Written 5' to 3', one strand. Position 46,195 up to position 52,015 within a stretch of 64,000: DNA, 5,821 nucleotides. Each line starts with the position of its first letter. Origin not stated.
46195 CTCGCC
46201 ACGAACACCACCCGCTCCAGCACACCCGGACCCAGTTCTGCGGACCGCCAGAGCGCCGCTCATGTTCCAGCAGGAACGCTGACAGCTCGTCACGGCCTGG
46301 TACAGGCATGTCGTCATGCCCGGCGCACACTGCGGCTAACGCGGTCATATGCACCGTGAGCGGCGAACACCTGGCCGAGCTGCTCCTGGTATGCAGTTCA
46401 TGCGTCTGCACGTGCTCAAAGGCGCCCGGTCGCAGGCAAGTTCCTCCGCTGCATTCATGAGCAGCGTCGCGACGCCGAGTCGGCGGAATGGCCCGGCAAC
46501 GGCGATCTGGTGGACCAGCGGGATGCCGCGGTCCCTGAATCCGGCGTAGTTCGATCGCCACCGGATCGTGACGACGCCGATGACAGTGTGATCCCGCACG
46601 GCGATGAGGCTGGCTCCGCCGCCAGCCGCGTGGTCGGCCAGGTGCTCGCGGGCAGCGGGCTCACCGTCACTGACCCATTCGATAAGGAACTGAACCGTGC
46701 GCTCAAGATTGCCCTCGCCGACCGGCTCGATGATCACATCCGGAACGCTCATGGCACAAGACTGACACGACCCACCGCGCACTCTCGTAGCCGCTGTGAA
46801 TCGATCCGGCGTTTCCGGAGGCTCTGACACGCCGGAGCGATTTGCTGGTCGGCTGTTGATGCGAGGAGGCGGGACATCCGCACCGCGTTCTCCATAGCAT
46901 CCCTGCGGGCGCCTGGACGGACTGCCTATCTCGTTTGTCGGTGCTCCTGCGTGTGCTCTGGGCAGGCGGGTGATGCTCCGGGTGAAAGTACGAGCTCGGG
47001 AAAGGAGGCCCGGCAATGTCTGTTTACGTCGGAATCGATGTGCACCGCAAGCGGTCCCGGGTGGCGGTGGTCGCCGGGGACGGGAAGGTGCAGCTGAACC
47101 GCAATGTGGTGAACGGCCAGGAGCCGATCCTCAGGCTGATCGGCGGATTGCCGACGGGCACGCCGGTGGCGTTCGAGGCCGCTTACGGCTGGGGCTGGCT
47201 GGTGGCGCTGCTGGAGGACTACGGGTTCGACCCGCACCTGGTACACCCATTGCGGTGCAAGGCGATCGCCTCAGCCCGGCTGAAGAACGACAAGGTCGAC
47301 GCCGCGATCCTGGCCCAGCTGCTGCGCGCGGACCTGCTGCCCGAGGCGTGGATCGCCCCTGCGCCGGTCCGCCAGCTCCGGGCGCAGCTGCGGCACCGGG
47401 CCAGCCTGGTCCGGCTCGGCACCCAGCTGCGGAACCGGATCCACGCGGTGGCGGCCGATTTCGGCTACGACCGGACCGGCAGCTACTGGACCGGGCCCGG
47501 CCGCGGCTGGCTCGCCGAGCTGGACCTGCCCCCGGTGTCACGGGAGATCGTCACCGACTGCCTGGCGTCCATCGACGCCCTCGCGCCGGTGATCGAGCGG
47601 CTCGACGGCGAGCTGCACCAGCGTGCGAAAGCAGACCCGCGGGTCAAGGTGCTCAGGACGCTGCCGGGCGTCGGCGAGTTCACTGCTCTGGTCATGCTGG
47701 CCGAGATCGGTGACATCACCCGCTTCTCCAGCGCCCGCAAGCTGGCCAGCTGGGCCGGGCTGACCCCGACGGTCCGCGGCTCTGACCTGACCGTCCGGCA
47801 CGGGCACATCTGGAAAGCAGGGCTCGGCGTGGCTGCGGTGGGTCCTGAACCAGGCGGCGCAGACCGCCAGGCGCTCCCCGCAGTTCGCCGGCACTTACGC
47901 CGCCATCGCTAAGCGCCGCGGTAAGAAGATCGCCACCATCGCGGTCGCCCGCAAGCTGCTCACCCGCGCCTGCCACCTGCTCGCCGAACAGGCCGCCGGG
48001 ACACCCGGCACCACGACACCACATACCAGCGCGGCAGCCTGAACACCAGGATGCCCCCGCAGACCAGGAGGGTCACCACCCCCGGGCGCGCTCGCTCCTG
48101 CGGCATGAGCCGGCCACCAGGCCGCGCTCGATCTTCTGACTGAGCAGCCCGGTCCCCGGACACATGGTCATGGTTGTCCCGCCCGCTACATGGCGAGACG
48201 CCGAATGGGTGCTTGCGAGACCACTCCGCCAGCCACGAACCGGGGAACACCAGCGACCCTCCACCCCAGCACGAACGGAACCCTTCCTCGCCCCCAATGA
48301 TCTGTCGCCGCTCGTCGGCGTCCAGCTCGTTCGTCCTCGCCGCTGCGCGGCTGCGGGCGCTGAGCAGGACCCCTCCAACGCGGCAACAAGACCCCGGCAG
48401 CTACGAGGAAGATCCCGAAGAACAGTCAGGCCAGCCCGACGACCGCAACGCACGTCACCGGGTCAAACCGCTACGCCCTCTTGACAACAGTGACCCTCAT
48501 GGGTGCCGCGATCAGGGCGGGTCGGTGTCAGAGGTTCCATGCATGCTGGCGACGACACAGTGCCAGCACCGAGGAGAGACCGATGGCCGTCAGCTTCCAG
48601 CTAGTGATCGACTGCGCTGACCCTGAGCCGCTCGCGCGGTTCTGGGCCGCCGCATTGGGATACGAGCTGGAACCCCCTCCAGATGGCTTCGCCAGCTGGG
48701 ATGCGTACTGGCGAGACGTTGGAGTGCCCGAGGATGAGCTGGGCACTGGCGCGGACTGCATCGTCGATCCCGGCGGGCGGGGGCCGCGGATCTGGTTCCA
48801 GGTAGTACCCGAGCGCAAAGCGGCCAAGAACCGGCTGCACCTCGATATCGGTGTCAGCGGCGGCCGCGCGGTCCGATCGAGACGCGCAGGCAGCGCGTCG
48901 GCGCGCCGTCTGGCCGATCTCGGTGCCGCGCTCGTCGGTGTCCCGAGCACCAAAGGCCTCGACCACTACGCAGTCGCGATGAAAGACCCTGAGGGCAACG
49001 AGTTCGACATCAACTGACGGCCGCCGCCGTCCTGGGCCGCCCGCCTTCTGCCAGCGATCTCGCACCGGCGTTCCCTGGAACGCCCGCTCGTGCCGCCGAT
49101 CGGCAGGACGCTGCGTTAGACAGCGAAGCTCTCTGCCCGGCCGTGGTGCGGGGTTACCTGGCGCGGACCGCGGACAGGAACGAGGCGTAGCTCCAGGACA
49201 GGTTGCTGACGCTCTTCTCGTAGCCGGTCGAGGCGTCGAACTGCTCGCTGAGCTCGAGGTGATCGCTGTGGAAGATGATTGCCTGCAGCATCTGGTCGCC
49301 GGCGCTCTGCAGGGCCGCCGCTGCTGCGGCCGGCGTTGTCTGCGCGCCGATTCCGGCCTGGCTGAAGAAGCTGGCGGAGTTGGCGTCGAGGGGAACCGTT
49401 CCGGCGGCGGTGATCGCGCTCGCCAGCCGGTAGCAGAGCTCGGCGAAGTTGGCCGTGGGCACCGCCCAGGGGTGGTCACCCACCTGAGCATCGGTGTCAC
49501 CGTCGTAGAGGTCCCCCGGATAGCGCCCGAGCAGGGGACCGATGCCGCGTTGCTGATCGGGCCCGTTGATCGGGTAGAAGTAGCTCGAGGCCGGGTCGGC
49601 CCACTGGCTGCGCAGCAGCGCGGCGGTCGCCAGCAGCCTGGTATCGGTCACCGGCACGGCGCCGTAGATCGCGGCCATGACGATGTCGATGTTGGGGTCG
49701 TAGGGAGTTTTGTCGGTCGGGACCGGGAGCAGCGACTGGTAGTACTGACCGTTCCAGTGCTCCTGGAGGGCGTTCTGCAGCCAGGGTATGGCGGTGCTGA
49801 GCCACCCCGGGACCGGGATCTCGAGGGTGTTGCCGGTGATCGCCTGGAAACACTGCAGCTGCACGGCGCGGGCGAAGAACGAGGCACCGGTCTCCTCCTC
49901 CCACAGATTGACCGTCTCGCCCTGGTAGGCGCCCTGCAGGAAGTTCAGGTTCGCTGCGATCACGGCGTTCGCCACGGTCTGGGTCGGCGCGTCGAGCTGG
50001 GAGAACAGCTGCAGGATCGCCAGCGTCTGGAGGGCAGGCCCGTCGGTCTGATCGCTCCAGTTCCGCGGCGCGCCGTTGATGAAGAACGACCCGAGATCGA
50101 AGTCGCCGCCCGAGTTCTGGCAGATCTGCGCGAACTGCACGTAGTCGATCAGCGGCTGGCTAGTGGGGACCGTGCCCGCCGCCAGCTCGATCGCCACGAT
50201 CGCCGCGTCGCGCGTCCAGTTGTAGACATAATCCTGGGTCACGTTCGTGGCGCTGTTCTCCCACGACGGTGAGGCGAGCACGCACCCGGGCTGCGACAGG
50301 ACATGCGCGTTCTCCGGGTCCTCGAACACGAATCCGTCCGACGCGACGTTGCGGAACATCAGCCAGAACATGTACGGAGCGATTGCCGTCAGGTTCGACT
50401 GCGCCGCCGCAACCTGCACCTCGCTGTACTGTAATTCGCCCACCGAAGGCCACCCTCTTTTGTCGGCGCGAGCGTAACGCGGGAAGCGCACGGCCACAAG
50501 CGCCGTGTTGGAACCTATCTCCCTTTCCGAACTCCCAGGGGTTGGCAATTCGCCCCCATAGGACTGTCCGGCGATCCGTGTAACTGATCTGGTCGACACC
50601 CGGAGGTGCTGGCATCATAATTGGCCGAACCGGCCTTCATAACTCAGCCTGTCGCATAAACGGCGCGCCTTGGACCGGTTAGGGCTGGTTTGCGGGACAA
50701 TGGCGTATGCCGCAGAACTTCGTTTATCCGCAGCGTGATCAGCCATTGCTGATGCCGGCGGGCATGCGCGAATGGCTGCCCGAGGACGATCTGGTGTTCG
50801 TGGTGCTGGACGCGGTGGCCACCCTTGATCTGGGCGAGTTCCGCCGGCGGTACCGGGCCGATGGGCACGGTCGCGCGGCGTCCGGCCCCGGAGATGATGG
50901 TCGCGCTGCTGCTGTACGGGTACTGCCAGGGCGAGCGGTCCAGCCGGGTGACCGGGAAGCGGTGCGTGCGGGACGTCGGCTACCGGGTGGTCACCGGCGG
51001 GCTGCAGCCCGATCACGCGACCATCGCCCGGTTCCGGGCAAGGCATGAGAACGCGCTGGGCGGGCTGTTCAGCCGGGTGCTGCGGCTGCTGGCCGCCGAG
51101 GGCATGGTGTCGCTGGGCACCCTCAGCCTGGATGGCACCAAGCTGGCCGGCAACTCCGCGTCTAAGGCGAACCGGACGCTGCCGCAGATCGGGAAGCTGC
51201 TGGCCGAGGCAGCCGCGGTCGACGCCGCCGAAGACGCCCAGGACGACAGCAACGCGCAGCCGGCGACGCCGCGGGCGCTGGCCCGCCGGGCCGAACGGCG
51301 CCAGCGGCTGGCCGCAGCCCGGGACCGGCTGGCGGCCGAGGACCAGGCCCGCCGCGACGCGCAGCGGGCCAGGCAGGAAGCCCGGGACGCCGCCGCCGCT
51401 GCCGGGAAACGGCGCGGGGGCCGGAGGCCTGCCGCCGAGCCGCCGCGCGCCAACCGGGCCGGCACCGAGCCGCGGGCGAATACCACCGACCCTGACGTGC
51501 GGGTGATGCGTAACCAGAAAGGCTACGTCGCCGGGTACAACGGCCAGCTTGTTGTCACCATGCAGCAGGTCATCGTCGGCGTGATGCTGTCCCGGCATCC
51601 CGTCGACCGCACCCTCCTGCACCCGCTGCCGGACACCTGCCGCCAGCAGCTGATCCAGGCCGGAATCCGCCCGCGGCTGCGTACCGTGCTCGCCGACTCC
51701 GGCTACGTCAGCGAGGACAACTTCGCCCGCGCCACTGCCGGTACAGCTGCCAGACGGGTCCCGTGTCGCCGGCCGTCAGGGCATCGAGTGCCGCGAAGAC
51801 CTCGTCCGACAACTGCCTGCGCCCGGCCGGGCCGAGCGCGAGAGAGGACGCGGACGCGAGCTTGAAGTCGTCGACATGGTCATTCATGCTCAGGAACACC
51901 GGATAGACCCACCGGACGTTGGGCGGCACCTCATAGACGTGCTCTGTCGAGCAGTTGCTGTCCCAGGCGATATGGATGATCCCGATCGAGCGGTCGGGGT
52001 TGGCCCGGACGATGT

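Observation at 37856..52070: PelF-like GT4 gene apparently split by a roughly 13-kb mosaic insertion bounded by two different IS remnants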

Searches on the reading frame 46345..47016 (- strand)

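Call 4: search_protein_families(library=pfam, proteins=[window:46345-47016:-], max_evalue=0.01)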
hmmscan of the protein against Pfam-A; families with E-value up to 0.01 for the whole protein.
window:46345-47016:- (223 aa): 2 families
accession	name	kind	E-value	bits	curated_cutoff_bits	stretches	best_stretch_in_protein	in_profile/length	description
PF00583.31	Acetyltransf_1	-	2.5e-07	31.4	20.7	1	123-195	22-89/116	Acetyltransferase (GNAT) family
PF13508.13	Acetyltransf_7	-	8.9e-05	23.2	27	1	136-194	5-57/84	Acetyltransferase (GNAT) domain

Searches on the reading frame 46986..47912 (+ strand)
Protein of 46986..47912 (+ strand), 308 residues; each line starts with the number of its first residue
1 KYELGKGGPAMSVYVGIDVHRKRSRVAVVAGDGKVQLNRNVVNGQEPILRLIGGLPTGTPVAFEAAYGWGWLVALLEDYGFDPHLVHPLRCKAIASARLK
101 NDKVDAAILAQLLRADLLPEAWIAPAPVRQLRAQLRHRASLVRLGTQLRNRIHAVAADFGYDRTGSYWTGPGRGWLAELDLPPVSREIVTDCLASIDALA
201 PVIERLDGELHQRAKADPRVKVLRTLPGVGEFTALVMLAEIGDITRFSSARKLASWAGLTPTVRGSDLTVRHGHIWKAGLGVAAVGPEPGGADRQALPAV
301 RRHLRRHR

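Call 4: search_protein_families(library=pfam, proteins=[window:47016-47912:+], max_evalue=0.01)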
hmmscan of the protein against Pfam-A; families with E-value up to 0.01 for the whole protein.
window:47016-47912:+ (298 aa): 2 families
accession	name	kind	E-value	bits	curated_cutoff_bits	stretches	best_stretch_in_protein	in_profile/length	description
PF01548.23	DEDD_Tnp_IS110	-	2e-18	67.1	29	1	5-145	1-149/155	Transposase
PF02371.22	Transposase_20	-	3e-16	60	21.3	1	211-269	2-60/87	Transposase IS116/IS110/IS902 family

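Call 24: search_protein_families(library=ncbifam, proteins=[window:46986-47912:+], max_evalue=0.001)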
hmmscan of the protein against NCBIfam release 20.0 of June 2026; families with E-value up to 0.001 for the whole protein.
window:46986-47912:+ (308 aa): 3 families
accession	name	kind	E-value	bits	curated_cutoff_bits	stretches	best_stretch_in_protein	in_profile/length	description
NF033542.1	transpos_IS110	equivalog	1.4e-54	185.5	140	1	14-279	1-279/343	IS110 family RNA-guided transposase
NF052498.1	TIGR_Tas_endo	equivalog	2.2e-06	27.8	100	1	204-261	54-112/215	TIGR-Tas system RNA-guided endonuclease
NF051857.1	transpos_IS110_2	equivalog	2.1e-05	23.8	180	0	98-152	97-154/393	IS110 family transposase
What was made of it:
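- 46986..48495 (+): IS110-family element (transposase ORF 47016-47912). It is multi-copy in this population. NF033542 profile 1-279/343 (call 24).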

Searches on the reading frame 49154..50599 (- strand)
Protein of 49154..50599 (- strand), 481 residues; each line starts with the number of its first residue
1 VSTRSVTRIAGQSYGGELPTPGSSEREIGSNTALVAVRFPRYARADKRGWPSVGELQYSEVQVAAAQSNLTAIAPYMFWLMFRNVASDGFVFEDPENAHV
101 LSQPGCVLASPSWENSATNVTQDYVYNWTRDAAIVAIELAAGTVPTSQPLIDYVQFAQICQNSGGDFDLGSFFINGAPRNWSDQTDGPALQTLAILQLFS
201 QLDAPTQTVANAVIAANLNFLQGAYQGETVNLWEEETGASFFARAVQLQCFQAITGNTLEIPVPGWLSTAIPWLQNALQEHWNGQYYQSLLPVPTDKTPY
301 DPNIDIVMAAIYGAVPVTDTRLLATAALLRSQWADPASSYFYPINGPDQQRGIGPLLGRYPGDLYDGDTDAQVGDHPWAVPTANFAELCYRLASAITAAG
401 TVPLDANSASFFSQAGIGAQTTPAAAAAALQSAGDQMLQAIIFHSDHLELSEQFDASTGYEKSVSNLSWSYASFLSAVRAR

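Call 4: search_protein_families(library=pfam, proteins=[window:49154-50599:-], max_evalue=0.01)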
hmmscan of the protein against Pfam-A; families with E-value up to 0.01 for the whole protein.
window:49154-50599:- (481 aa): 1 family
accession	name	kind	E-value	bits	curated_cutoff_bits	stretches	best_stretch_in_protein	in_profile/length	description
PF00723.27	Glyco_hydro_15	-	1.5e-26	93.7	22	1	103-478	22-426/427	Glycosyl hydrolases family 15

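Call 24: search_protein_families(library=ncbifam, proteins=[window:49154-50599:-], max_evalue=0.001)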
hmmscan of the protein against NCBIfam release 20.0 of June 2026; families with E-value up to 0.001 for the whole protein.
window:49154-50599:- (481 aa): 1 family
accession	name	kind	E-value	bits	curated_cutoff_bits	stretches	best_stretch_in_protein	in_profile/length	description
TIGR01577.1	oligosac_amyl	hypoth_equivalog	2.2e-09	36.5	820.7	1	105-478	274-610/616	oligosaccharide amylase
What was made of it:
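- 48364..50599 (.): Glyoxalase_6 ORF (+, 48364-49017) and a probably 5'-truncated GH15 ORF (-, 49154-50599) inside the block. GH15 aligns only to positions 274-610/616 of TIGR01577 (call 24).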

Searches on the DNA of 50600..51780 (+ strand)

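Call 47: search_dna_similar(query=window:50600-51780:+, collection=plasmids, mode=distant, max_rows=10)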
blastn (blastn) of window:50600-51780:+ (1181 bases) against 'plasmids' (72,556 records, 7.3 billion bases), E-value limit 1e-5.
Records with a match: 2; places in all: 3; records where one place covers at least 80% of the query: 0.
Best place of each record, by identity: 60-80% 2.
By first word of the organism name: Thermaerobacter 1; Rhodococcus 1.
By predicted mobility (MOB-suite, as given by PLSDB): non-mobilizable 1; conjugative 1.
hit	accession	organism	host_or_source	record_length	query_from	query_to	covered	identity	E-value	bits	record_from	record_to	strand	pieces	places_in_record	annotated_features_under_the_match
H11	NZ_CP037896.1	Thermaerobacter sp. FW80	whole genome,food sludge compost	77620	295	489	17%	73.9%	4e-25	123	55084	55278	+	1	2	transposase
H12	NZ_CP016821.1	Rhodococcus sp. p52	oil-polluted soil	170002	133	321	16%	70.2%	2e-11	80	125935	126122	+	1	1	hypothetical protein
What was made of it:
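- Tried and rejected: Plasmid search for IS1182 relatives to define its ends (call 47).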

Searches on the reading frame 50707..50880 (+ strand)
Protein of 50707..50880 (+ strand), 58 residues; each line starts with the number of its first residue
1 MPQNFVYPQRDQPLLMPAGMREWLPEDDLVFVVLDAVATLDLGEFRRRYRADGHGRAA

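Call 74: search_protein_families(library=pfam, proteins=[window:50707-50880:+], max_evalue=0.1)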
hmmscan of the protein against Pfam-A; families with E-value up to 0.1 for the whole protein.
window:50707-50880:+ (58 aa): 0 families

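Call 104: search_protein_families(library=ncbifam, proteins=[window:50707-50880:+], max_evalue=0.01)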
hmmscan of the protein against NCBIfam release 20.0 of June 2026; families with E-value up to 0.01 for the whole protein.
window:50707-50880:+ (58 aa): 1 family
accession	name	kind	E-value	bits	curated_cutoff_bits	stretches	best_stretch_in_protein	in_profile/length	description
NF033551.1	transpos_IS1182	equivalog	3.9e-05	22.7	270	1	8-58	2-52/488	IS1182 family transposase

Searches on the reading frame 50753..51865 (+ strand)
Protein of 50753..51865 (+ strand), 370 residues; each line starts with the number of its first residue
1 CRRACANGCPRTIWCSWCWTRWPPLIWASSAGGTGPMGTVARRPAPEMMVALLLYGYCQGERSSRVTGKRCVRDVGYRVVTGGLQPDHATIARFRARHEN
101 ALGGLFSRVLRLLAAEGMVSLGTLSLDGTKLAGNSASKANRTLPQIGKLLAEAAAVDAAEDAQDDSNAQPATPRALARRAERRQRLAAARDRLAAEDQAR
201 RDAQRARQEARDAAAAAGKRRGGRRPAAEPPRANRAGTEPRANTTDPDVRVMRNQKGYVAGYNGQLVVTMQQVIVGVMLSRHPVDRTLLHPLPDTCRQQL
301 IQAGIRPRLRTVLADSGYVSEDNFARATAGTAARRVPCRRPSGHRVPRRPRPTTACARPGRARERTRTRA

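Call 13: search_protein_families(library=pfam, proteins=[window:50753-51865:+], max_evalue=0.1)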
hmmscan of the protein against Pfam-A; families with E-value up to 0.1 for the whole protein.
window:50753-51865:+ (370 aa): 2 families
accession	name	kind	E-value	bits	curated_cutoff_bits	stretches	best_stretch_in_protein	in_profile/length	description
PF05598.16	DUF772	-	6.9e-11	42.4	23.1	1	45-108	6-73/74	Transposase domain (DUF772)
PF01609.27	DDE_Tnp_1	-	0.00045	20.5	23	1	254-328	28-96/200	Transposase DDE domain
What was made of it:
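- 50620..51740 (+): IS1182-family remnant. The transposase starts at 50707, has a frameshift near 50880, and is cut at profile position 343/488 exactly where pelF-N ends. Pfam DUF772 and DDE_Tnp_1 (call 13).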

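Call 24: search_protein_families(library=ncbifam, proteins=[window:50753-51865:+], max_evalue=0.001)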
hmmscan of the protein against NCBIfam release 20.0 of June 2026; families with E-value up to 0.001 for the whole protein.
window:50753-51865:+ (370 aa): 2 families
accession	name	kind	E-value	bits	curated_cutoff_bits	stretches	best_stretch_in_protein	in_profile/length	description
NF033551.1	transpos_IS1182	equivalog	3.1e-53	181.4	270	1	45-340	54-343/488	IS1182 family transposase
NF033581.1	transpos_IS5_4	equivalog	1.3e-06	27.9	140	1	46-345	35-228/285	IS5 family transposase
